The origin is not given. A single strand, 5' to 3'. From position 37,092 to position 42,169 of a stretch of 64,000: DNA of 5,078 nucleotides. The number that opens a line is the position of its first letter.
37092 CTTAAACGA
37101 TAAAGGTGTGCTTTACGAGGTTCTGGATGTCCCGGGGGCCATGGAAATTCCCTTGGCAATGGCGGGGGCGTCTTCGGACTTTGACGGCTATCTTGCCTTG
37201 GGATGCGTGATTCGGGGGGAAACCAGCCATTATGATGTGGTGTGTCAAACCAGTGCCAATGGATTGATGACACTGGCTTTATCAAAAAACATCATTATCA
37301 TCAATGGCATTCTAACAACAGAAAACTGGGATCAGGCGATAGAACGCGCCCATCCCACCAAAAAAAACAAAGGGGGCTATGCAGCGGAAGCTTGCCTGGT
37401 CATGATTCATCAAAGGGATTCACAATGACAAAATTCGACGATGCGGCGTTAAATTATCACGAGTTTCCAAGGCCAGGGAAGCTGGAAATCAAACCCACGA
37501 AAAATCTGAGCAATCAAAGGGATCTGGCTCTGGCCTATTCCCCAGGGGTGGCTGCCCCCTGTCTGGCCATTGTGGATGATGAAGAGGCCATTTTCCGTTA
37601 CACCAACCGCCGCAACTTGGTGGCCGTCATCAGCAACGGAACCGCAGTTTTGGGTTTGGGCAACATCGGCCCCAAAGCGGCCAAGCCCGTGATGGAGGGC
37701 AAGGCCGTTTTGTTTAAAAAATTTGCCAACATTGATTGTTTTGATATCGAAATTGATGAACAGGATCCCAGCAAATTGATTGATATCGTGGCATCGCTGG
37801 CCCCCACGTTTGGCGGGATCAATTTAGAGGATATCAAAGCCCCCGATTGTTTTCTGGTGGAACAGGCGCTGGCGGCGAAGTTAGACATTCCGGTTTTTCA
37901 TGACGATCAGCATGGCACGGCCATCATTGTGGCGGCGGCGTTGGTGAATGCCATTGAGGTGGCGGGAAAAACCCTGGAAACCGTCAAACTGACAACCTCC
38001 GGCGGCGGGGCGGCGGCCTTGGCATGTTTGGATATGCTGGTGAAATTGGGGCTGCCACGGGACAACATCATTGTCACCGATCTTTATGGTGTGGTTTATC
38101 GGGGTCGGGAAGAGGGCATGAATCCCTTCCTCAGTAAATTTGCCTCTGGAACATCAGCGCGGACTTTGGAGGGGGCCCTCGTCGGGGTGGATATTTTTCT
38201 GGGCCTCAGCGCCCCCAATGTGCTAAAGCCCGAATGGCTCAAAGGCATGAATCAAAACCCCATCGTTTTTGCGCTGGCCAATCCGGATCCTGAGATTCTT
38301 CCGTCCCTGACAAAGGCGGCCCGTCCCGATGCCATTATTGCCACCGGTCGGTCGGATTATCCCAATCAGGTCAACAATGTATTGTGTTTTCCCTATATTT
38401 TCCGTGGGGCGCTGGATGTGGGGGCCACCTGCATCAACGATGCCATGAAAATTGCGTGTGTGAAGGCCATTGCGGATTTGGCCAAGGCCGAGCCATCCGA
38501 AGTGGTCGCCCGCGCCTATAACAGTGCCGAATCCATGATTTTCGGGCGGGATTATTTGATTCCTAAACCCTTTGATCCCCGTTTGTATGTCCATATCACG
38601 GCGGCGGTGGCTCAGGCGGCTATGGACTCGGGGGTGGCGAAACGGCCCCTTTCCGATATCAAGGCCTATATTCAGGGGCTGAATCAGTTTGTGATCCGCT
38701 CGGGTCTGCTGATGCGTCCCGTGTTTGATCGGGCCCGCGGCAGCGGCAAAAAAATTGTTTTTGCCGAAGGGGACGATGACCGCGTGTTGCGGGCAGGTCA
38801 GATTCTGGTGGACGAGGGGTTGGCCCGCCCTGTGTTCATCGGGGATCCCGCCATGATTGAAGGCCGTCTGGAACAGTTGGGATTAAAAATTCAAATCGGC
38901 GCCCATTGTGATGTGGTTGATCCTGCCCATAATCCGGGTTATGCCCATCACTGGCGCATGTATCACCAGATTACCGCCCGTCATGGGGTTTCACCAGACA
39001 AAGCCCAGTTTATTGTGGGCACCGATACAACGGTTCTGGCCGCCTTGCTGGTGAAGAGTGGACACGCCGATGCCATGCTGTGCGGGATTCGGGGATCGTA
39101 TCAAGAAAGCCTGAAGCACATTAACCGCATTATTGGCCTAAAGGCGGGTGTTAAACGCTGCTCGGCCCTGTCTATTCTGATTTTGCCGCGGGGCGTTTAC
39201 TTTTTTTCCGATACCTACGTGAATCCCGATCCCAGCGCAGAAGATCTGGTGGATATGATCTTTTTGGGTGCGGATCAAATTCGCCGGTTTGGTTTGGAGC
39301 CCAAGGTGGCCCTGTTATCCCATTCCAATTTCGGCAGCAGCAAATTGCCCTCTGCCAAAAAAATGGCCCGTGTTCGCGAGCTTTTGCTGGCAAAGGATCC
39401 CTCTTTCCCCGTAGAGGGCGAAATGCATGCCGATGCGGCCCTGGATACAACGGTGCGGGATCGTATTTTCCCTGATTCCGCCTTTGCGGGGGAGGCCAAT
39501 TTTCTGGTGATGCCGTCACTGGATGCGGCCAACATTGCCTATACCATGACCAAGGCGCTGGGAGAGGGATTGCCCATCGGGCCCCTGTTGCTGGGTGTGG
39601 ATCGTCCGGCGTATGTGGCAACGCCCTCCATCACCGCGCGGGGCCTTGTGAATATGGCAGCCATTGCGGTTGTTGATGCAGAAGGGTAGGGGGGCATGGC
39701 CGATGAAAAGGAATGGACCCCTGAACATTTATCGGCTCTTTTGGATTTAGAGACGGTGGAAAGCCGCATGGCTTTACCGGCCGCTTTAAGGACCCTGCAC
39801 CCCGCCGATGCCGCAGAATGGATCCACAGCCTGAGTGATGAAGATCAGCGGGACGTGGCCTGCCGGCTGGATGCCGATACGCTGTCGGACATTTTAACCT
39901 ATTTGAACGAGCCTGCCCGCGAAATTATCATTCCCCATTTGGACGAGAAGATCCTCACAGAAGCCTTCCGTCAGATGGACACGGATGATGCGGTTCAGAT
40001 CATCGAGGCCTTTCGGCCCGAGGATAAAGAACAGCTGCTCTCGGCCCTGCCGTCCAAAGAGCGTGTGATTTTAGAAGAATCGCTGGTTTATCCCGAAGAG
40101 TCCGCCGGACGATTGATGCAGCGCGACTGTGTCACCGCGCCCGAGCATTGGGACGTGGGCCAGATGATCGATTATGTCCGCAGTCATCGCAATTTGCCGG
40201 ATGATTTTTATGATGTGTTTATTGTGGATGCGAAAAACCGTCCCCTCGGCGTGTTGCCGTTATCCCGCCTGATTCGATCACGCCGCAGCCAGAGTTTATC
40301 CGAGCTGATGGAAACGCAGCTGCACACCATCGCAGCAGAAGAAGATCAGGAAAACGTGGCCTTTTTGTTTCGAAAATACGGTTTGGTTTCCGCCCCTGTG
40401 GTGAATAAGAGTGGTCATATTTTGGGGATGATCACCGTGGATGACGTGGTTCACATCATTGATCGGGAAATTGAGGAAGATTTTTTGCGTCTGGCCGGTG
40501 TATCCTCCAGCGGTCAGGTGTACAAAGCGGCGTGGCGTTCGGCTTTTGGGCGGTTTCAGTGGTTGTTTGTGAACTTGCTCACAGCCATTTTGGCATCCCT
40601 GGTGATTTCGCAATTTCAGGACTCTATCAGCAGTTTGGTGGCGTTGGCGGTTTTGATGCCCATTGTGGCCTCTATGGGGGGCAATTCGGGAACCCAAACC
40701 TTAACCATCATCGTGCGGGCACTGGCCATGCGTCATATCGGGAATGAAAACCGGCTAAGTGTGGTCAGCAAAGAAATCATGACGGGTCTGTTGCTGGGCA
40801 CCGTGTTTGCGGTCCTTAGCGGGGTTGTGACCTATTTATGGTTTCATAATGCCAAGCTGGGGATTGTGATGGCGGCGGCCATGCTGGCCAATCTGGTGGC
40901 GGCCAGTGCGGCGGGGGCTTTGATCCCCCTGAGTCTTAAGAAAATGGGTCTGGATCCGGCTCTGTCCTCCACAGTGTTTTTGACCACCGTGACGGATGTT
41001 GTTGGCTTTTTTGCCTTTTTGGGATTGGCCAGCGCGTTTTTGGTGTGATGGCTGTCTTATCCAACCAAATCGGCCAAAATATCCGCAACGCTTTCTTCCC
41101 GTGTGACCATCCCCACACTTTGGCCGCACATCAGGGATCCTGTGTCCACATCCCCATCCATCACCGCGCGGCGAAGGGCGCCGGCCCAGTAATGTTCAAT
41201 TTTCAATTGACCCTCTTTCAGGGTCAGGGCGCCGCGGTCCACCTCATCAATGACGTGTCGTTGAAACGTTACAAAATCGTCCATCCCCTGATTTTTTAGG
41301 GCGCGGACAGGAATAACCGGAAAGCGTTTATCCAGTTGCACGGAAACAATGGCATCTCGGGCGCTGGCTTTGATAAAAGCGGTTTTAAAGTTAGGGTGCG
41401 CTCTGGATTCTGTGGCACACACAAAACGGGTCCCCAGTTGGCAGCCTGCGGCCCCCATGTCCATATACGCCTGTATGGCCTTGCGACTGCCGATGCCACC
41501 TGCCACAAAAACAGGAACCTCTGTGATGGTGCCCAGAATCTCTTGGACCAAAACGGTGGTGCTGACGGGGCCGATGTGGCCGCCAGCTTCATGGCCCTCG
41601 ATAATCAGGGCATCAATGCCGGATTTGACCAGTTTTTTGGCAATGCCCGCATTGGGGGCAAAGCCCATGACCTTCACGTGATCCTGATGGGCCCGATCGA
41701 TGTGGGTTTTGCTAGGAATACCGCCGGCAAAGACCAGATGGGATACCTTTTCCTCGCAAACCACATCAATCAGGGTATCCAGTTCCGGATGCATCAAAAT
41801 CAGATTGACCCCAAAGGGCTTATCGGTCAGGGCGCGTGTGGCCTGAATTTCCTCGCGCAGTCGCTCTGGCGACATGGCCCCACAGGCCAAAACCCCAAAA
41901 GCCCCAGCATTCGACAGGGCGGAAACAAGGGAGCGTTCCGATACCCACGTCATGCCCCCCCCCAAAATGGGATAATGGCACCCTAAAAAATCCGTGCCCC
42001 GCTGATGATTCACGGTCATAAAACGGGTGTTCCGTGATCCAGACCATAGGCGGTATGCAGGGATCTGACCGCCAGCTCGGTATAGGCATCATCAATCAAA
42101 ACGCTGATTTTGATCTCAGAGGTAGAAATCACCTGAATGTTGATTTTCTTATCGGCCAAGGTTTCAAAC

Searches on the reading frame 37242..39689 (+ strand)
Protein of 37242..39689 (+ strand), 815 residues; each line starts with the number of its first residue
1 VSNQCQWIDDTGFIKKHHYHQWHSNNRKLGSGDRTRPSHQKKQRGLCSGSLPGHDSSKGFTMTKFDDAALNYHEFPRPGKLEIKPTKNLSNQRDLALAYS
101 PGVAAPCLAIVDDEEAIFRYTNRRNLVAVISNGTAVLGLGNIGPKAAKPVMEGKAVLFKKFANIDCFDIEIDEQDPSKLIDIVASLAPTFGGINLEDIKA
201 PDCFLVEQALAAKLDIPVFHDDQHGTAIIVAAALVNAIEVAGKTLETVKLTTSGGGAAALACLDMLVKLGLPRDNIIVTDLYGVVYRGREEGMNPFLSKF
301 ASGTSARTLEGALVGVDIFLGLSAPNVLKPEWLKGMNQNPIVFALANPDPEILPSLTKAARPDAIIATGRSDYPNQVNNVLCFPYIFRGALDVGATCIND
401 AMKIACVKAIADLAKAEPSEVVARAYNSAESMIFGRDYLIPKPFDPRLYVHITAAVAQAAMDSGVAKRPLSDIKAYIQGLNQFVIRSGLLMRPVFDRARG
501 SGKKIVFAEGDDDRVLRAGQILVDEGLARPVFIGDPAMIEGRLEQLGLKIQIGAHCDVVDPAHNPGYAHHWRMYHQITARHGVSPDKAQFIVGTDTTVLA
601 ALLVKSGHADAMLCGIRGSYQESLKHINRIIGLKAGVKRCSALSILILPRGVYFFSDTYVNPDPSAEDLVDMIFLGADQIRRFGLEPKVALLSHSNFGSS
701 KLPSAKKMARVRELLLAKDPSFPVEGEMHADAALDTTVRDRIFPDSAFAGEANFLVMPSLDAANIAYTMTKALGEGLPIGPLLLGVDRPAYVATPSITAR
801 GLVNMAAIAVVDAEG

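Call 24: search_protein_families(library=pfam, proteins=[window:37242-39689:+], max_evalue=0.0001)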
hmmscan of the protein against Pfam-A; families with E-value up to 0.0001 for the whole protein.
window:37242-39689:+ (815 aa): 3 families
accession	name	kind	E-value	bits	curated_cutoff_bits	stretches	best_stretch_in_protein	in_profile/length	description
PF01515.24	PTA_PTB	-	9.8e-88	295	24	1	490-810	2-319/319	Phosphate acetyl/butaryl transferase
PF00390.24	malic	-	4.9e-27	95.3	23.1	1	79-209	2-180/182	Malic enzyme, N-terminal domain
PF03949.21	Malic_M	-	3.3e-14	53.3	23.5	1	225-417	3-228/258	Malic enzyme, NAD binding domain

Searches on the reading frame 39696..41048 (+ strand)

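Call 24: search_protein_families(library=pfam, proteins=[window:39696-41048:+], max_evalue=0.0001)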
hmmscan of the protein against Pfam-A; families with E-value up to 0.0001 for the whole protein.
window:39696-41048:+ (450 aa): 3 families
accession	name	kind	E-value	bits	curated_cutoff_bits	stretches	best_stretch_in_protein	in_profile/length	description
PF01769.21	MgtE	-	2.2e-35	122.1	27.6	1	321-444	1-125/125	Divalent cation transporter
PF03448.22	MgtE_N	-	2.4e-19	70.2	25.9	1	34-135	1-102/102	MgtE intracellular N domain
PF00571.33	CBS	-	6.3e-15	55.7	24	1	202-255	2-55/57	CBS domain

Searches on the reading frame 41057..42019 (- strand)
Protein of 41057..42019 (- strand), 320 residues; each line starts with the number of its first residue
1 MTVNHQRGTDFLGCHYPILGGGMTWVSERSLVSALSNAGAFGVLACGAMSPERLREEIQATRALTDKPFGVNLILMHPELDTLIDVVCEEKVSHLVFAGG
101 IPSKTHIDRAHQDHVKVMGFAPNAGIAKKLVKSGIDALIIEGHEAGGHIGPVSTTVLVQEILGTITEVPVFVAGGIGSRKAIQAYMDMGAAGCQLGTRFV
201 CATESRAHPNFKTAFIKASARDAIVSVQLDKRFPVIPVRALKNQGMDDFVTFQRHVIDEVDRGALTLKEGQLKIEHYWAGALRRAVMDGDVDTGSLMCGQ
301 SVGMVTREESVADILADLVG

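Call 24: search_protein_families(library=pfam, proteins=[window:41057-42019:-], max_evalue=0.0001)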
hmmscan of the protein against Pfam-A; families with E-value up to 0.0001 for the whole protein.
window:41057-42019:- (320 aa): 4 families
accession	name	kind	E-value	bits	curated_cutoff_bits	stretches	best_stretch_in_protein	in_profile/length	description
PF03060.21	NMO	-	4.5e-56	191.1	28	2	83-319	105-329/331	Nitronate monooxygenase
PF00478.31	IMPDH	-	4.9e-07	29.5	25.6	1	15-196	34-173/345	IMP dehydrogenase / GMP reductase domain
PF05690.20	ThiG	-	1.9e-05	24.6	23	1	123-204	133-212/247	Thiazole biosynthesis protein ThiG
PF00977.27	His_biosynth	-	9.3e-05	22.4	23.6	0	153-201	60-107/228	Histidine biosynthesis protein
